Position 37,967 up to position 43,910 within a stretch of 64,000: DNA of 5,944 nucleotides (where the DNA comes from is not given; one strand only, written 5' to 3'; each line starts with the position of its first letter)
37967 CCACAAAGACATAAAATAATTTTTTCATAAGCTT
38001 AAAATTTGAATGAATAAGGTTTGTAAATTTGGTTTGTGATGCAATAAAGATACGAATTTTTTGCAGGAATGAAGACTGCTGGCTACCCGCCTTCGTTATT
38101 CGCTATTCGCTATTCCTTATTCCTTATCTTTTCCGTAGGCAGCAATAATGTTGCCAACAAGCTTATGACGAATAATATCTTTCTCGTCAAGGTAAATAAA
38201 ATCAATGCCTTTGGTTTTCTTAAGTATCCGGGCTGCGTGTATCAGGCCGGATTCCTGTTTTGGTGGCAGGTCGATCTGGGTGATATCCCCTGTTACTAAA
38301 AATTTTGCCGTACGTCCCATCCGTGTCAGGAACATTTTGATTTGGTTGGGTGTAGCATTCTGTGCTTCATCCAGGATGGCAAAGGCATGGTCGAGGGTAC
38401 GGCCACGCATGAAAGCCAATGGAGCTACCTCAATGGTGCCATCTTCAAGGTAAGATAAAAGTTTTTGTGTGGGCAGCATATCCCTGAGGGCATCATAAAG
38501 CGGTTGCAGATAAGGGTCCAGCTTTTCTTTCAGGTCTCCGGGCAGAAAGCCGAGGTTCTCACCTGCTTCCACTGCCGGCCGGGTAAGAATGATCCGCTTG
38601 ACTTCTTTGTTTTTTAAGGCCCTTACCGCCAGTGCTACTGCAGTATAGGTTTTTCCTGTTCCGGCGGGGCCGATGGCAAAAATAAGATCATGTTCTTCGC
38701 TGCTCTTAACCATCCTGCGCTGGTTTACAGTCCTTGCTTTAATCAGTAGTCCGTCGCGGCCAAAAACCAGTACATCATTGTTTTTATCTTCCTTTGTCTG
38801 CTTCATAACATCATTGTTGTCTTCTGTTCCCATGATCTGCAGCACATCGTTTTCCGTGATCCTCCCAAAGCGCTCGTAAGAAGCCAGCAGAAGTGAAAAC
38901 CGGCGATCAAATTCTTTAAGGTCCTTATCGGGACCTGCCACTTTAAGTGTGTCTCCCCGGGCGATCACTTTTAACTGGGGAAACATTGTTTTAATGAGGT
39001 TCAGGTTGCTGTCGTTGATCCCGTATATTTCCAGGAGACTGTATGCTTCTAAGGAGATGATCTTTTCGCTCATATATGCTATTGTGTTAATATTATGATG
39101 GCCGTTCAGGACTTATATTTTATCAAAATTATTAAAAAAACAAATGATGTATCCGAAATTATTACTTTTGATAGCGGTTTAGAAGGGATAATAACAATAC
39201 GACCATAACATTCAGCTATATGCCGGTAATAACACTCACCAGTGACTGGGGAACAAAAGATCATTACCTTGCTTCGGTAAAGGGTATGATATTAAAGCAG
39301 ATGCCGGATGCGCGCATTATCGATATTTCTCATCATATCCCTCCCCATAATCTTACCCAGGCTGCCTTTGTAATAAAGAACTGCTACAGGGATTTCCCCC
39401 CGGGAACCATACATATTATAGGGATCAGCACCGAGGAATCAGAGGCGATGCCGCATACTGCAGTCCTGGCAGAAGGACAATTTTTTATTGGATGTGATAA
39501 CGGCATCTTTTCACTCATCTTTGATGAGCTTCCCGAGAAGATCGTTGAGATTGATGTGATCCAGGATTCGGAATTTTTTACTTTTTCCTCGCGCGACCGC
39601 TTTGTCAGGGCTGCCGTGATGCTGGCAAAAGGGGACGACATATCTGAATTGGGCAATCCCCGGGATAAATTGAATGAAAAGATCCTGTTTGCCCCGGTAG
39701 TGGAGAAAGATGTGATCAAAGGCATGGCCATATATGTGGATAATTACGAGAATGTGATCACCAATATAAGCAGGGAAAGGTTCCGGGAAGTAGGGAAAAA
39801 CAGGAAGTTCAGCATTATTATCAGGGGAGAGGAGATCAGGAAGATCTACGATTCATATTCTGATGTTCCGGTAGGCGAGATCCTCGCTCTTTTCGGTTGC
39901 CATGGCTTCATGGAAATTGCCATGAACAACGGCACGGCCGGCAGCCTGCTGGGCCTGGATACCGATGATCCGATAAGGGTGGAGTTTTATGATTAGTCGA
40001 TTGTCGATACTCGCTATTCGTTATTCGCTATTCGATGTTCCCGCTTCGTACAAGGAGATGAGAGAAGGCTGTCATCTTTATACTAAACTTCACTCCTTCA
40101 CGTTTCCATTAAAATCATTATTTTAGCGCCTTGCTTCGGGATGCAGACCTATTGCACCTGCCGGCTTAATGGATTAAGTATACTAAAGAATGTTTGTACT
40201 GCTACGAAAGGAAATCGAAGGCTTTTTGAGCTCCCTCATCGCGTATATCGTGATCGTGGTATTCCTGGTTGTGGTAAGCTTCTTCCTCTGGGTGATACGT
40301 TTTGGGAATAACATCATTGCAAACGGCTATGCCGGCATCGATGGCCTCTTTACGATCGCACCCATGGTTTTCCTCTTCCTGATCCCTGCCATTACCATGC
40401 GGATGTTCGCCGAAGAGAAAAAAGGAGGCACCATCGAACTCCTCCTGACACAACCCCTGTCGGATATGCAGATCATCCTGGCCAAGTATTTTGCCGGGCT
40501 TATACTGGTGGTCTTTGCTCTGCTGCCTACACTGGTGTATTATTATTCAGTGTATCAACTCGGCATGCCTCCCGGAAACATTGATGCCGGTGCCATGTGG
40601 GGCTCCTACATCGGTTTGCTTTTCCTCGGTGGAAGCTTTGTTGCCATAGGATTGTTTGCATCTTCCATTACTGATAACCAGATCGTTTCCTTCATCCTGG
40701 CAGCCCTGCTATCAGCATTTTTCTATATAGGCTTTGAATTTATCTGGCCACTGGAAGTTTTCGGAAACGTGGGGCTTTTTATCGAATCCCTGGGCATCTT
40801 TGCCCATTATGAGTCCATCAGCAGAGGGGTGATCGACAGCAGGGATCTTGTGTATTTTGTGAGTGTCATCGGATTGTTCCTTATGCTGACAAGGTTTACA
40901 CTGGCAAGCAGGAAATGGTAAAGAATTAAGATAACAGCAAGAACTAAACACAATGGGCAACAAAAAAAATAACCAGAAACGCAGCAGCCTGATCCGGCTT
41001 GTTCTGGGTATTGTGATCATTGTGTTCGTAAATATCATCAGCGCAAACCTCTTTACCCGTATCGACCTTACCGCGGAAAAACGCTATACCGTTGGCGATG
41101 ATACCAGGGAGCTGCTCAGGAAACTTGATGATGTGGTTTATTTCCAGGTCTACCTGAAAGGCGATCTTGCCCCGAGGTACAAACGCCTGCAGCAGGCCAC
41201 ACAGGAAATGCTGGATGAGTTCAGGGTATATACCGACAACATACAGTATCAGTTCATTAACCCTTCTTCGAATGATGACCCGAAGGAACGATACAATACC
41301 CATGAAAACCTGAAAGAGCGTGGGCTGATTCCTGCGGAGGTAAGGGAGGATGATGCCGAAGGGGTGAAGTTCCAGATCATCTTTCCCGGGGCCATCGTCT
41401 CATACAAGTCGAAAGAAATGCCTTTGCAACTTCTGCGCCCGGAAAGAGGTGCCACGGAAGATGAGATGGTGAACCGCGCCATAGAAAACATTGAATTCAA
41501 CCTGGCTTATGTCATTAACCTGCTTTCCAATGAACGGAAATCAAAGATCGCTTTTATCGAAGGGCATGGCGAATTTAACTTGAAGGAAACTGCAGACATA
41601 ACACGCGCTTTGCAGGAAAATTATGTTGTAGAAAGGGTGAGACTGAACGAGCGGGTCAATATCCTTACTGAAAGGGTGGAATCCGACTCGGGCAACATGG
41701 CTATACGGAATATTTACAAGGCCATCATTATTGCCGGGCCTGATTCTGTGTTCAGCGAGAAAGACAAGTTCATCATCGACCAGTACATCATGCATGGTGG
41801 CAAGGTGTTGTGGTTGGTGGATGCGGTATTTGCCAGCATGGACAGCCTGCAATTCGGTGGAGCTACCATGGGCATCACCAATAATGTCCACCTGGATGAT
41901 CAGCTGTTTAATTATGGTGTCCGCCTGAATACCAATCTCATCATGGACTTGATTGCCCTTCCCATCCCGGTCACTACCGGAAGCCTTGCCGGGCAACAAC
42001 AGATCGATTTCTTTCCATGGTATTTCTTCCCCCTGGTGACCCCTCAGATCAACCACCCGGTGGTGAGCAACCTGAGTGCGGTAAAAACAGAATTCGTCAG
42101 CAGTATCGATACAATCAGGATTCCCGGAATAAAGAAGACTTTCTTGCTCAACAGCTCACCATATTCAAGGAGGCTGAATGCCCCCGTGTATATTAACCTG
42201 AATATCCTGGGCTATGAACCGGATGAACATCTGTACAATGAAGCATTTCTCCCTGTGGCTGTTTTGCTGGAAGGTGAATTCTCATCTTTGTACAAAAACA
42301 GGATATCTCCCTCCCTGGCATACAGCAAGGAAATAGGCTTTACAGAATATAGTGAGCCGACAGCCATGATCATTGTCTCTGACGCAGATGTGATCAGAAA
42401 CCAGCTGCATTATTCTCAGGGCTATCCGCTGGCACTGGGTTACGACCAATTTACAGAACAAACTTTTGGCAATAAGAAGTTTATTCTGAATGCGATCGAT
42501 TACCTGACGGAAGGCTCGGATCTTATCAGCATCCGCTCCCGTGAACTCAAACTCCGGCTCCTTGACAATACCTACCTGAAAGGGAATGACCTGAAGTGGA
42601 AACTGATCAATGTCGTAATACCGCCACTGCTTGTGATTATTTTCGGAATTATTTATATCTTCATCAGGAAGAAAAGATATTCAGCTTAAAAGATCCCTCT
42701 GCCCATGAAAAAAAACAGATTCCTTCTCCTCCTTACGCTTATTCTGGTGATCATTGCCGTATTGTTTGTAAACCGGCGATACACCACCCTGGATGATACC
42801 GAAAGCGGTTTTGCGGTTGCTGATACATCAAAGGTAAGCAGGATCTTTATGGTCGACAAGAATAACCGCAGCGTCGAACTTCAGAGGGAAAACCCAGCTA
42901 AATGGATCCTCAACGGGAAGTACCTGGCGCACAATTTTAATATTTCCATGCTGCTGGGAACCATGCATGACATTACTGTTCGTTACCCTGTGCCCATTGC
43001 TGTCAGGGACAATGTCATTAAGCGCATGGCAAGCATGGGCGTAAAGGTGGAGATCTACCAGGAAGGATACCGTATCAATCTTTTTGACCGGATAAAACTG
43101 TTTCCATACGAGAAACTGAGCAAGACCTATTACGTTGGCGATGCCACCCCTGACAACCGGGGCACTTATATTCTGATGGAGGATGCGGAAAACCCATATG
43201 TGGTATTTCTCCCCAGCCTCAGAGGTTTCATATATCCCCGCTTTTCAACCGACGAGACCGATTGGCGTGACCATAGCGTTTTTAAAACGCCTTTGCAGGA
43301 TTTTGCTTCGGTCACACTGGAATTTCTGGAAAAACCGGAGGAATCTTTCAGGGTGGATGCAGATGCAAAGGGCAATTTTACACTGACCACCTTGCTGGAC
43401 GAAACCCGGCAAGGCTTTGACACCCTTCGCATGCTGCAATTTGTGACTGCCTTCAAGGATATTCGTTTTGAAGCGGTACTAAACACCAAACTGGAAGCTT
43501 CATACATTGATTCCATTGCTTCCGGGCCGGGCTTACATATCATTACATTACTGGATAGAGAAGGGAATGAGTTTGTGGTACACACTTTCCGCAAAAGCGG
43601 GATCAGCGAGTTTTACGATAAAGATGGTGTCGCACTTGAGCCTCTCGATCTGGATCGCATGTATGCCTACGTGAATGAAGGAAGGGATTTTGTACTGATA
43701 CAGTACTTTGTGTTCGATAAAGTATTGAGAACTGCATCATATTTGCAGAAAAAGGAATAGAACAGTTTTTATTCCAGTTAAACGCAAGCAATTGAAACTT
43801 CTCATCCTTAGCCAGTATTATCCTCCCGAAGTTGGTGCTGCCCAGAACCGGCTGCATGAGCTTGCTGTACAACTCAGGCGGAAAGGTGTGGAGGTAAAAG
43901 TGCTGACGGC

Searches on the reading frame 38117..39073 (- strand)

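Call 87: search_protein_families(library=pfam, proteins=[window:38117-39073:-], max_evalue=0.00001)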
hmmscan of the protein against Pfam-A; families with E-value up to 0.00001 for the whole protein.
window:38117-39073:- (318 aa): 3 families
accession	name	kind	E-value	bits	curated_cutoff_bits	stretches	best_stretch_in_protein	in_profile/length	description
PF02562.22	PhoH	-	1.7e-90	302.4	27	1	111-313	2-204/205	PhoH-like protein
PF13245.12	AAA_19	-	2.6e-08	34.5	25.1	1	118-267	1-129/134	AAA domain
PF13604.12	AAA_30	-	2.3e-06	27.9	27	1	117-267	5-128/191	AAA domain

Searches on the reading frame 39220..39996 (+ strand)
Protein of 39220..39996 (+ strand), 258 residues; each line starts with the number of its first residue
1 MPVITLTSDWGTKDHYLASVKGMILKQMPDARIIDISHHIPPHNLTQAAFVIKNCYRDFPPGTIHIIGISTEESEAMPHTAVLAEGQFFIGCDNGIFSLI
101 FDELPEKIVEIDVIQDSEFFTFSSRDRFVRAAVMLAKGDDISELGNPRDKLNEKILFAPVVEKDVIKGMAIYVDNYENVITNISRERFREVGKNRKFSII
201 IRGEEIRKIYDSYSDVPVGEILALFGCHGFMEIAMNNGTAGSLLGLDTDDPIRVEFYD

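Call 87: search_protein_families(library=pfam, proteins=[window:39220-39996:+], max_evalue=0.00001)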
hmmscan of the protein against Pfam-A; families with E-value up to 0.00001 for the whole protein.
window:39220-39996:+ (258 aa): 2 families
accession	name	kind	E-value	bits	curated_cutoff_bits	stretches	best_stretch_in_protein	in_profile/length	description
PF01887.21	SAM_HAT_N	-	1.4e-42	145.3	26.3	1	4-145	1-145/145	SAM hydroxide adenosyltransferase N-terminal domain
PF20257.3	SAM_HAT_C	-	6.4e-25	87.7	25.5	1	168-253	1-84/84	SAM hydroxide adenosyltransferase C-terminal domain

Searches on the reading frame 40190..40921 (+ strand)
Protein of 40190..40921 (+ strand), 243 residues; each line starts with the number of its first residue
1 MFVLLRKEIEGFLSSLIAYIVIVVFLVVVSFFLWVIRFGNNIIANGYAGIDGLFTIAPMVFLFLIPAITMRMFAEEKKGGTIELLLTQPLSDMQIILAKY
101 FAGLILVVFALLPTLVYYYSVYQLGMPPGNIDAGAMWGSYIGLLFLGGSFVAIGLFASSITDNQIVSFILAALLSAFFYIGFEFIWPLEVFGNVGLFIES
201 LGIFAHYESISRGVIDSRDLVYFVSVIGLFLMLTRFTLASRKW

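Call 87: search_protein_families(library=pfam, proteins=[window:40190-40921:+], max_evalue=0.00001)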
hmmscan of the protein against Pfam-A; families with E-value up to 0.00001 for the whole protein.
window:40190-40921:+ (243 aa): 3 families
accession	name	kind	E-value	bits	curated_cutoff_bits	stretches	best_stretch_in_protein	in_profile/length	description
PF12679.13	ABC2_membrane_2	-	1.9e-10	40.9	27.2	1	56-218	73-246/283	ABC-2 family transporter protein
PF12698.13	ABC2_membrane_3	-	2.8e-10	40.2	31.6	1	46-185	159-289/347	ABC-2 family transporter protein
PF12730.13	ABC2_membrane_4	-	6.4e-08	33.2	27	1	20-174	17-175/179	ABC-2 family transporter protein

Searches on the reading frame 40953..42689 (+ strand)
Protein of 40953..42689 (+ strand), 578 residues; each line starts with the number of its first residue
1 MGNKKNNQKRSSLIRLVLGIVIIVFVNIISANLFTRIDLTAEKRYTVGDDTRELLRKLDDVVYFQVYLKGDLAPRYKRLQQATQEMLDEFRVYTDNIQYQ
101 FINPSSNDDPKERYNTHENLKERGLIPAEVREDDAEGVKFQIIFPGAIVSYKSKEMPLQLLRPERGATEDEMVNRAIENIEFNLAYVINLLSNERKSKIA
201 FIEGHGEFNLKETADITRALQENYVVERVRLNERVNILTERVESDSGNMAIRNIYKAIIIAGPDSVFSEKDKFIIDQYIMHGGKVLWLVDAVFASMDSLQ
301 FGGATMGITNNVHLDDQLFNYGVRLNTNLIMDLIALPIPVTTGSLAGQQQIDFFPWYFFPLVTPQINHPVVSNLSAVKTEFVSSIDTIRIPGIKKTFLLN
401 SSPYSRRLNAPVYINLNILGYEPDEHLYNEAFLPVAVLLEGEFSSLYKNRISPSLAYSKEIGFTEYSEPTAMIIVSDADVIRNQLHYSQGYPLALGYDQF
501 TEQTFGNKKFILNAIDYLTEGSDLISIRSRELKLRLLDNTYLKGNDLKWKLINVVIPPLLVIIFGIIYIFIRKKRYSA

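Call 87: search_protein_families(library=pfam, proteins=[window:40953-42689:+], max_evalue=0.00001)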
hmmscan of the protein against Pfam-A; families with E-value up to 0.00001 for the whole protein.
window:40953-42689:+ (578 aa): 2 families
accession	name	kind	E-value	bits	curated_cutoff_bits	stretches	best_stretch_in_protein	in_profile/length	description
PF09822.16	ABC_transp_aux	-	5.3e-80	269.2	34.7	1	196-514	1-288/288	ABC-type uncharacterized transport system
PF23357.1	DUF7088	-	3.7e-26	91.8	27.8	1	42-150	2-105/105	Domain of unknown function (DUF7088)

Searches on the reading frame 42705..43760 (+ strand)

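Call 87: search_protein_families(library=pfam, proteins=[window:42705-43760:+], max_evalue=0.00001)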
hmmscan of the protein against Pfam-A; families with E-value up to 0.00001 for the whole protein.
window:42705-43760:+ (351 aa): 1 family
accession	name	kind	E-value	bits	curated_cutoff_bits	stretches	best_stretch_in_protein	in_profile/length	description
PF14238.11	DUF4340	-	3.8e-09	37.5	25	1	138-262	58-173/183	Domain of unknown function (DUF4340)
